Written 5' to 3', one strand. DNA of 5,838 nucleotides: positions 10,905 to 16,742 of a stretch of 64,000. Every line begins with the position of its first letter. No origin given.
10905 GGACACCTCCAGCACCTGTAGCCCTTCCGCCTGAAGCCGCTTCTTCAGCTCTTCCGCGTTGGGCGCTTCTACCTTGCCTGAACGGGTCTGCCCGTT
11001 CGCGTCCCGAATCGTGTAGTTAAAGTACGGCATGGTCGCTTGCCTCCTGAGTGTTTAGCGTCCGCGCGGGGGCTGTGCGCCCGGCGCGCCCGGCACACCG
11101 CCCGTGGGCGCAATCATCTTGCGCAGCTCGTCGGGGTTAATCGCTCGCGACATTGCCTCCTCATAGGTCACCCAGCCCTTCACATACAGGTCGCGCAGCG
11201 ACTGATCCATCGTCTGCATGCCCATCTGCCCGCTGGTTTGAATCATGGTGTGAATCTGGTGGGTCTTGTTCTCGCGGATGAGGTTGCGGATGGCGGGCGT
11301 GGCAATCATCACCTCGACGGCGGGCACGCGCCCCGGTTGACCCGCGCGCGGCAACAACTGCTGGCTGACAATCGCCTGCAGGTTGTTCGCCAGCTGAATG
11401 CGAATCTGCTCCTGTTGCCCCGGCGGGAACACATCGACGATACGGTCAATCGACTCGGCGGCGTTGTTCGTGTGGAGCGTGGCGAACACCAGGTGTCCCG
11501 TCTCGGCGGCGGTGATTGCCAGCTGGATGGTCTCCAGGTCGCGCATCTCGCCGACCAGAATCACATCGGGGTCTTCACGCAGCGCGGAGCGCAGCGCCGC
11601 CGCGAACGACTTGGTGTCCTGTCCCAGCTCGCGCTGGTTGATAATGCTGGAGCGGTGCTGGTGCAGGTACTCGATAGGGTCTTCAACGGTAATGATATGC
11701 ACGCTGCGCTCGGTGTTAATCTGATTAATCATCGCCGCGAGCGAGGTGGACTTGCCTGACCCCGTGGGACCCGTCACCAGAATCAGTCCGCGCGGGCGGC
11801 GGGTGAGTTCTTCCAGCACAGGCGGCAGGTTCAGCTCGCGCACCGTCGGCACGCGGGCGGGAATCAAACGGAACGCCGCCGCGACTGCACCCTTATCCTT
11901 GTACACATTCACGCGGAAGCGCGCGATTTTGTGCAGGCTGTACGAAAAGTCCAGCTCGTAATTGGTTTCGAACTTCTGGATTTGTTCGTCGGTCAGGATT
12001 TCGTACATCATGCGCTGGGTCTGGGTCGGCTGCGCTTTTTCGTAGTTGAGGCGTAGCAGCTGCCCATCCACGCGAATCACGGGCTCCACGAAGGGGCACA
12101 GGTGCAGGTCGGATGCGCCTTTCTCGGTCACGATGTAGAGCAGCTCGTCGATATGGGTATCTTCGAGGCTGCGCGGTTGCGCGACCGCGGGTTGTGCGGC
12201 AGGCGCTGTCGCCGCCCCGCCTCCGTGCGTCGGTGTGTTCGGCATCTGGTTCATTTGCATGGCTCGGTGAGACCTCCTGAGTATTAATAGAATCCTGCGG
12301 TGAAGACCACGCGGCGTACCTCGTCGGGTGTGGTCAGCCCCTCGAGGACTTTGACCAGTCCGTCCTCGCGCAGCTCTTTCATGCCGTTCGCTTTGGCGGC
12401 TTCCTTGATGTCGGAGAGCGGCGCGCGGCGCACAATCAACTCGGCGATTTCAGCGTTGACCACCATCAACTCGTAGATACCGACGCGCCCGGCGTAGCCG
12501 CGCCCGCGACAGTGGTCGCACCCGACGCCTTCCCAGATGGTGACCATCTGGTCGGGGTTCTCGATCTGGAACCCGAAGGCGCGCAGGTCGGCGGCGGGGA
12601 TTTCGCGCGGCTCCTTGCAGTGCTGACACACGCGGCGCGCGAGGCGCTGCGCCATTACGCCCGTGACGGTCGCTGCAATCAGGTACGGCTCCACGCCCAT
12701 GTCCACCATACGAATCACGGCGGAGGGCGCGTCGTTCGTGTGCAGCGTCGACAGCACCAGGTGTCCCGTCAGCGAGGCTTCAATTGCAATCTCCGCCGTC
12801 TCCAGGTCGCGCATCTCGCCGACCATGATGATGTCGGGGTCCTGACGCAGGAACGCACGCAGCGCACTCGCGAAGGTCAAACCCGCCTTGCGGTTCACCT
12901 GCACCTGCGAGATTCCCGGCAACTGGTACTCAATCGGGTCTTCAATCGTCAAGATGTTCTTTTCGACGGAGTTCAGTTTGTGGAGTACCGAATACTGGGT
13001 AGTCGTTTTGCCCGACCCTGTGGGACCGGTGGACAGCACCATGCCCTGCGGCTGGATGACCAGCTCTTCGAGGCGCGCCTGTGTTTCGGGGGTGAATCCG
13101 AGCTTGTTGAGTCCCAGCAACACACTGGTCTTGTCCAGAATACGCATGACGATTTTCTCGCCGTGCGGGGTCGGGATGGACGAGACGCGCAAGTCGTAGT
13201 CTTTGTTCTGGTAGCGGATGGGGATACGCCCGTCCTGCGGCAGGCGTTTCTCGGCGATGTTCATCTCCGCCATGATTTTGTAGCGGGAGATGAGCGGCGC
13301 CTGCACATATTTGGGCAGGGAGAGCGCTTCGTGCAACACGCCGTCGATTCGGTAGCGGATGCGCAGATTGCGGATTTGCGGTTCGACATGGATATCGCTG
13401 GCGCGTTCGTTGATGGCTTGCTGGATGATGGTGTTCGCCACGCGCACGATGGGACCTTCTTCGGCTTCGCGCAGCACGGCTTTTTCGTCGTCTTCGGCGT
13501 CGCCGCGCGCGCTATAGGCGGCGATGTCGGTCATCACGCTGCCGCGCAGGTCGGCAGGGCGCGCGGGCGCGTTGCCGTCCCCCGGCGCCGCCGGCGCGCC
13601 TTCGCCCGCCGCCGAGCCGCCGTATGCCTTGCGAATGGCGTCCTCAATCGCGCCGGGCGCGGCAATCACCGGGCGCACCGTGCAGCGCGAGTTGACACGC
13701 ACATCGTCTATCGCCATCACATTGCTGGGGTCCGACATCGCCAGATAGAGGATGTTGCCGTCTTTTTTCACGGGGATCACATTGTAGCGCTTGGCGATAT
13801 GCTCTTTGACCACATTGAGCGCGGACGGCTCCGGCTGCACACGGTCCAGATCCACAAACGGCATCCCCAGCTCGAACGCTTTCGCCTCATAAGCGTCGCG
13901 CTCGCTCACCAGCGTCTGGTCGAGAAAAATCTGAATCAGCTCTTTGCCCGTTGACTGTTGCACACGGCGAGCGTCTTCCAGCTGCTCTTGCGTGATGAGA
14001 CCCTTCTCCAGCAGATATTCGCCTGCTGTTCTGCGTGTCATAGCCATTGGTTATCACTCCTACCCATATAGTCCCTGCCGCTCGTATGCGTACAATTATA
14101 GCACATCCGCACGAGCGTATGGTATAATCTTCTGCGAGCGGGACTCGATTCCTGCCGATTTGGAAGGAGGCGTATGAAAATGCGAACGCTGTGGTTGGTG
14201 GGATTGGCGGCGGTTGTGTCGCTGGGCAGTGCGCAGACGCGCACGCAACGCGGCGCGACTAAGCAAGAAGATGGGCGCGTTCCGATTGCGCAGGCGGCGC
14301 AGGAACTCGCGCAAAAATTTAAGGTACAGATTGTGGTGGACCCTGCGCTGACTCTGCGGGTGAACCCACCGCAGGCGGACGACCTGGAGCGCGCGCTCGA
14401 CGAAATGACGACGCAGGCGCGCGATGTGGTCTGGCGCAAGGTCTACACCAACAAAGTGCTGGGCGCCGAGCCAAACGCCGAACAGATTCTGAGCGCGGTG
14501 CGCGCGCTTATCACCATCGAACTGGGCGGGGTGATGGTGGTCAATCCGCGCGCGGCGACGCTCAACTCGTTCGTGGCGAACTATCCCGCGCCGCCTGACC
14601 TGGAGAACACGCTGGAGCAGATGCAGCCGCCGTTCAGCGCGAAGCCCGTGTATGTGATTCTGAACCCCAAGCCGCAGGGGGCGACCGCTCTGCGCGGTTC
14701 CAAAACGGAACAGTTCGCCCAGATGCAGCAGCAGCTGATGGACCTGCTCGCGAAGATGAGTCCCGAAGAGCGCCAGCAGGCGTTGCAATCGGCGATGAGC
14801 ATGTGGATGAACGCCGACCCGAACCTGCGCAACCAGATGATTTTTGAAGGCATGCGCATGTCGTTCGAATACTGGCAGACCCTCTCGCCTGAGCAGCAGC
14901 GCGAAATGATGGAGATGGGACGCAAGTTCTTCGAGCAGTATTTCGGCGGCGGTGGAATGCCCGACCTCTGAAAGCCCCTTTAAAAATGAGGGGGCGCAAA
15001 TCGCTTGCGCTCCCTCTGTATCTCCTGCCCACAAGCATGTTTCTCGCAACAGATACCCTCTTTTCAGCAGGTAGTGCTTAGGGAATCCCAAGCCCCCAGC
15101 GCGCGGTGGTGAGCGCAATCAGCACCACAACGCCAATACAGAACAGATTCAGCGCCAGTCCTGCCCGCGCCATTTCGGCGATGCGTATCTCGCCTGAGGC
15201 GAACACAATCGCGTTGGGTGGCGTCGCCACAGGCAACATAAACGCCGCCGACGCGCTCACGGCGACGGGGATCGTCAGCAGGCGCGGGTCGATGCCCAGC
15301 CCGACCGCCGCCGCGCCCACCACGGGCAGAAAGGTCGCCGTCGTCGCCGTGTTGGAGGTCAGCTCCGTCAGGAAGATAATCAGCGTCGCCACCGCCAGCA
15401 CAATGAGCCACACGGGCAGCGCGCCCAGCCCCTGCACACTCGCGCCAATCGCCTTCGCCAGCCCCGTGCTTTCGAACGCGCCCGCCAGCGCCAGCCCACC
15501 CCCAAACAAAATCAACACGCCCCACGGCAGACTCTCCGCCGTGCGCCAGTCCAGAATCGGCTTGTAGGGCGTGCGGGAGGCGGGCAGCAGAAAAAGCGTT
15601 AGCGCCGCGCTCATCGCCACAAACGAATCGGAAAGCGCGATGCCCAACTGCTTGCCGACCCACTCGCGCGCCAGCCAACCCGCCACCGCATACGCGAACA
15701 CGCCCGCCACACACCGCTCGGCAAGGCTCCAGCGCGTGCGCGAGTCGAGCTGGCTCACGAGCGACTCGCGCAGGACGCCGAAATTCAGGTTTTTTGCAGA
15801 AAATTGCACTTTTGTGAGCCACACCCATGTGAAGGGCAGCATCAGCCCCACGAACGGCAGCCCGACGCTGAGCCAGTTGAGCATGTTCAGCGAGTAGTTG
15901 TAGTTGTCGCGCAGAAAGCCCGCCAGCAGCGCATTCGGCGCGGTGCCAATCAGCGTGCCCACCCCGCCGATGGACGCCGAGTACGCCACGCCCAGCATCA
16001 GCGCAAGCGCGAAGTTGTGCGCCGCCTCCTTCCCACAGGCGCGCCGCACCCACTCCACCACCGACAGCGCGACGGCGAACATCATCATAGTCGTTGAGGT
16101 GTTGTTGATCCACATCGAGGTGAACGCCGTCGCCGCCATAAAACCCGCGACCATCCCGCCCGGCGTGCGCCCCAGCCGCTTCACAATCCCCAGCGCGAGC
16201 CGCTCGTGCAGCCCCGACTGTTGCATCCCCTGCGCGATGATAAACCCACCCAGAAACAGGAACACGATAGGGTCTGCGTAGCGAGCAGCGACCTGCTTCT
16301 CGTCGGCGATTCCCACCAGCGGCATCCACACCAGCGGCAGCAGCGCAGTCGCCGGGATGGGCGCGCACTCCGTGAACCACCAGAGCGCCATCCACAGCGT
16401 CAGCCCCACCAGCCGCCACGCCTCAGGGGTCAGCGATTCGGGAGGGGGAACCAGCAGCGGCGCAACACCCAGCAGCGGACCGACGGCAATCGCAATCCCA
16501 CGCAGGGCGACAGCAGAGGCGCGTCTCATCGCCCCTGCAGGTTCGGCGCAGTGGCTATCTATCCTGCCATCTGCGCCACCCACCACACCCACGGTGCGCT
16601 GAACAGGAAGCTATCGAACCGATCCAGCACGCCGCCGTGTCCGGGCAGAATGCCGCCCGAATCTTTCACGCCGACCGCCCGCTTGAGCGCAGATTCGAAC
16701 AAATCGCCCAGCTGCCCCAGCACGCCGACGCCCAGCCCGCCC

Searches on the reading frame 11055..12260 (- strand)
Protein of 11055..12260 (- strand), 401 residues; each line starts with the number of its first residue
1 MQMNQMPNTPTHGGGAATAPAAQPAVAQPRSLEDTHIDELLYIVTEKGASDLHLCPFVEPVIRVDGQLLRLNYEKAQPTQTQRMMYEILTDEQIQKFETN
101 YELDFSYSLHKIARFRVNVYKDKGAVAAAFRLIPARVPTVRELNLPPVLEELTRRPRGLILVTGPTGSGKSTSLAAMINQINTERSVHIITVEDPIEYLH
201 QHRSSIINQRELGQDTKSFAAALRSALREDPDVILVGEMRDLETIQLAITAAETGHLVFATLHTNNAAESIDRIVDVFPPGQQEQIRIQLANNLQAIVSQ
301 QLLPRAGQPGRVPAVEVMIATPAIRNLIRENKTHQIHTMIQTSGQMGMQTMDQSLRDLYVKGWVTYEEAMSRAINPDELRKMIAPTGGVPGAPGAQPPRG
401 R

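Call 7: search_protein_families(library=pfam, proteins=[window:11055-12260:-], max_evalue=0.001)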
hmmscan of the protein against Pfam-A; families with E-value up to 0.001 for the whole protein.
window:11055-12260:- (401 aa): 7 families
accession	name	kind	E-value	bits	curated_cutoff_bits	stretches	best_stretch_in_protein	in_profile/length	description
PF00437.27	T2SSE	-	1.7e-53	182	24.9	1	37-332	12-334/370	Type II/IV secretion system protein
PF13401.12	AAA_22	-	6.1e-07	30.2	27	1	156-242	4-96/130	AAA domain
PF25199.1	nSTAND_NTPase5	-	1.3e-05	25.5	34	1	150-207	34-91/145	Novel STAND NTPase 5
PF13191.12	AAA_16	-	2.3e-05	25.4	32.6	1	154-244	20-119/167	AAA ATPase domain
PF13555.12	AAA_29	-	0.00019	21.6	27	1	154-178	19-43/61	P-loop containing region of AAA domain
PF13604.12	AAA_30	-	0.00025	21.3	27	0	149-184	10-45/191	AAA domain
PF00265.24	TK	-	0.00033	21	20.6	1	159-279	3-128/176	Thymidine kinase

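Call 91: search_protein_families(library=ncbifam, proteins=[window:11055-12260:-], max_evalue=0.00001)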
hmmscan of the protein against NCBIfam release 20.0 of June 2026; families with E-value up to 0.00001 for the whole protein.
window:11055-12260:- (401 aa): 17 families
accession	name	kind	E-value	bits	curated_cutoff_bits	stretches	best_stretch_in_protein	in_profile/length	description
TIGR01420.1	pilT_fam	subfamily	1.5e-152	507.7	319.1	1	37-378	2-343/343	PilT/PilU family type 4a pilus ATPase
TIGR02533.1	type_II_gspE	equivalog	1.2e-50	172.6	630.25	1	149-277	235-359/486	type II secretion system ATPase GspE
TIGR02525.1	plasmid_TraJ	equivalog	1.4e-47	162.5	368.3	1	118-369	110-363/372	plasmid transfer ATPase TraJ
TIGR02538.1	type_IV_pilB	equivalog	5.6e-47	160.6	675.65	1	152-277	311-432/564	type IV-A pilus assembly ATPase PilB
NF007755.0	PRK10436.1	equivalog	8.8e-42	143.3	617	1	35-303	87-355/465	type II secretion system protein GspE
TIGR02524.1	dot_icm_DotB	equivalog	9.5e-42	143.5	463.3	1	33-352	2-333/358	Dot/Icm type IV secretion system ATPase DotB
NF053534.1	T4PilAsmATPsTfpB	equivalog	5.9e-40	137.2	850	1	150-277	329-452/584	type IV pilus assembly ATPase TfpB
NF041000.1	ATPase_ComGA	equivalog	1.5e-39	135.6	300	1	43-304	6-266/267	competence type IV pilus ATPase ComGA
NF058587.1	archaellum_moto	equivalog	1.6e-17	63.5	550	1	160-275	278-394/527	archaellum flagellar ATPase motor FlaI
TIGR02782.1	TrbB_P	equivalog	3.6e-17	62.6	304.55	1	159-297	138-275/303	P-type conjugative transfer ATPase TrbB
TIGR03819.1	heli_sec_ATPase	hypoth_equivalog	4.5e-16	59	373.15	1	147-297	169-322/340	TadA family conjugal transfer-associated ATPase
TIGR02788.1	VirB11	equivalog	2.4e-15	56.4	249.95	1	159-278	146-266/308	P-type DNA transfer ATPase VirB11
NF010469.0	PRK13894.1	subfamily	9.4e-14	51.5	508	1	159-275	151-265/320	conjugal transfer ATPase TrbB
NF010407.0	PRK13833.1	subfamily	1.7e-11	44.1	499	1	159-306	146-291/323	conjugal transfer protein TrbB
NF053672.1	bindosome_BasE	exception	4.2e-11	42.3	1000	1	161-287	274-401/512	bindosome assembly system ATPase subunit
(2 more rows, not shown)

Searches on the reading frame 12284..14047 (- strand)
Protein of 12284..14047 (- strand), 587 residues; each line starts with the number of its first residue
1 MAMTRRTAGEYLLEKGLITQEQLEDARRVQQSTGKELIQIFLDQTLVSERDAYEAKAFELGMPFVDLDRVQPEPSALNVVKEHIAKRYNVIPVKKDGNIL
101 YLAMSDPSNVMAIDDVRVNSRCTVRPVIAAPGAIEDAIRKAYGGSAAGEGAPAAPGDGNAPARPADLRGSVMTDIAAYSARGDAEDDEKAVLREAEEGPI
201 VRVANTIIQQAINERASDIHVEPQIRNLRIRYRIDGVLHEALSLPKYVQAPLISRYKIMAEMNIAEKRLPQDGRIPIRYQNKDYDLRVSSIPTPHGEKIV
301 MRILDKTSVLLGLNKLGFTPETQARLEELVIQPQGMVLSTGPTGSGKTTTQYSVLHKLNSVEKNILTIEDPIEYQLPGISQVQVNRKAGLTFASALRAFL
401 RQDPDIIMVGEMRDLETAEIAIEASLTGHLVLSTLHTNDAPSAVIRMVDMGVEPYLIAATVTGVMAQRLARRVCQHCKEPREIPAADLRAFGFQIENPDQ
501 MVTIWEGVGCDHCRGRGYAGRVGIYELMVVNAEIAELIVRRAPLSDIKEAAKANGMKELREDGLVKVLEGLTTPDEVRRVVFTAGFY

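Call 7: search_protein_families(library=pfam, proteins=[window:12284-14047:-], max_evalue=0.001)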
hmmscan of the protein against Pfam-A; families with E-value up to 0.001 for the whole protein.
window:12284-14047:- (587 aa): 2 families
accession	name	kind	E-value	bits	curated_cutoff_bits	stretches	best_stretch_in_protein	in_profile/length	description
PF00437.27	T2SSE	-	4.6e-139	463.6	24.9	1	194-579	2-370/370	Type II/IV secretion system protein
PF05157.20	MshEN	-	3.4e-21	75.5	23.1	1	60-146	1-88/90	MshEN domain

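Call 91: search_protein_families(library=ncbifam, proteins=[window:12284-14047:-], max_evalue=0.00001)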
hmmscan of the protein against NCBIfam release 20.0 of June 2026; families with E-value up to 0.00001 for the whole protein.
window:12284-14047:- (587 aa): 21 families
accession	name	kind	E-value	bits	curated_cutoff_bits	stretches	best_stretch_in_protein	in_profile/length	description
TIGR02538.1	type_IV_pilB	equivalog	9.1e-198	658.4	675.65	1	9-581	3-562/564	type IV-A pilus assembly ATPase PilB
TIGR02533.1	type_II_gspE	equivalog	3e-184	613.2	630.25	1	84-580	8-485/486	type II secretion system ATPase GspE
NF053534.1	T4PilAsmATPsTfpB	equivalog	5.2e-145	484.1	850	1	63-581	79-582/584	type IV pilus assembly ATPase TfpB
NF007755.0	PRK10436.1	equivalog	4.3e-141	470.7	617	1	83-581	12-459/465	type II secretion system protein GspE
NF041000.1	ATPase_ComGA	equivalog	2.1e-80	269.5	300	1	206-470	2-265/267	competence type IV pilus ATPase ComGA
TIGR01420.1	pilT_fam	subfamily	8.6e-55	186.3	319.1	1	205-473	3-271/343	PilT/PilU family type 4a pilus ATPase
TIGR02525.1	plasmid_TraJ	equivalog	3.1e-24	85.7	368.3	1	311-450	130-272/372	plasmid transfer ATPase TraJ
TIGR02524.1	dot_icm_DotB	equivalog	2.4e-19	69.8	463.3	1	331-449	130-258/358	Dot/Icm type IV secretion system ATPase DotB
NF058587.1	archaellum_moto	equivalog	4.3e-16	58.7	550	1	318-448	260-394/527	archaellum flagellar ATPase motor FlaI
TIGR02782.1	TrbB_P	equivalog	7.5e-15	55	304.55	1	325-448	128-253/303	P-type conjugative transfer ATPase TrbB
TIGR02788.1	VirB11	equivalog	6.2e-14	51.7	249.95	1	329-451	139-266/308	P-type DNA transfer ATPase VirB11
NF008411.1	PRK11234.1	equivalog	8.7e-12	44.2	1170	1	5-146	480-621/723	cyclic di-3',5'-guanylate-activated glycosyltransferase NfrB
TIGR03819.1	heli_sec_ATPase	hypoth_equivalog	9.9e-12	44.7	373.15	1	293-462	136-312/340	TadA family conjugal transfer-associated ATPase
NF010469.0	PRK13894.1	subfamily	1.7e-11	44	508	1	328-447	143-264/320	conjugal transfer ATPase TrbB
NF010407.0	PRK13833.1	subfamily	8.3e-11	41.9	499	1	330-451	140-263/323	conjugal transfer protein TrbB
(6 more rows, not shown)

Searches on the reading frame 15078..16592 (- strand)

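Call 7: search_protein_families(library=pfam, proteins=[window:15078-16592:-], max_evalue=0.001)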
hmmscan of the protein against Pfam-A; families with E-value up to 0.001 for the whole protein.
window:15078-16592:- (504 aa): 2 families
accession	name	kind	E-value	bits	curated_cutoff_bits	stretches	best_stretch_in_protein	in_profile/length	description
PF00939.25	Na_sulph_symp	-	1.5e-63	215.9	27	1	46-495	18-464/472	Sodium:sulfate symporter transmembrane region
PF03600.22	CitMHS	-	1.5e-52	179.2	31.9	1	70-438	2-330/336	Citrate transporter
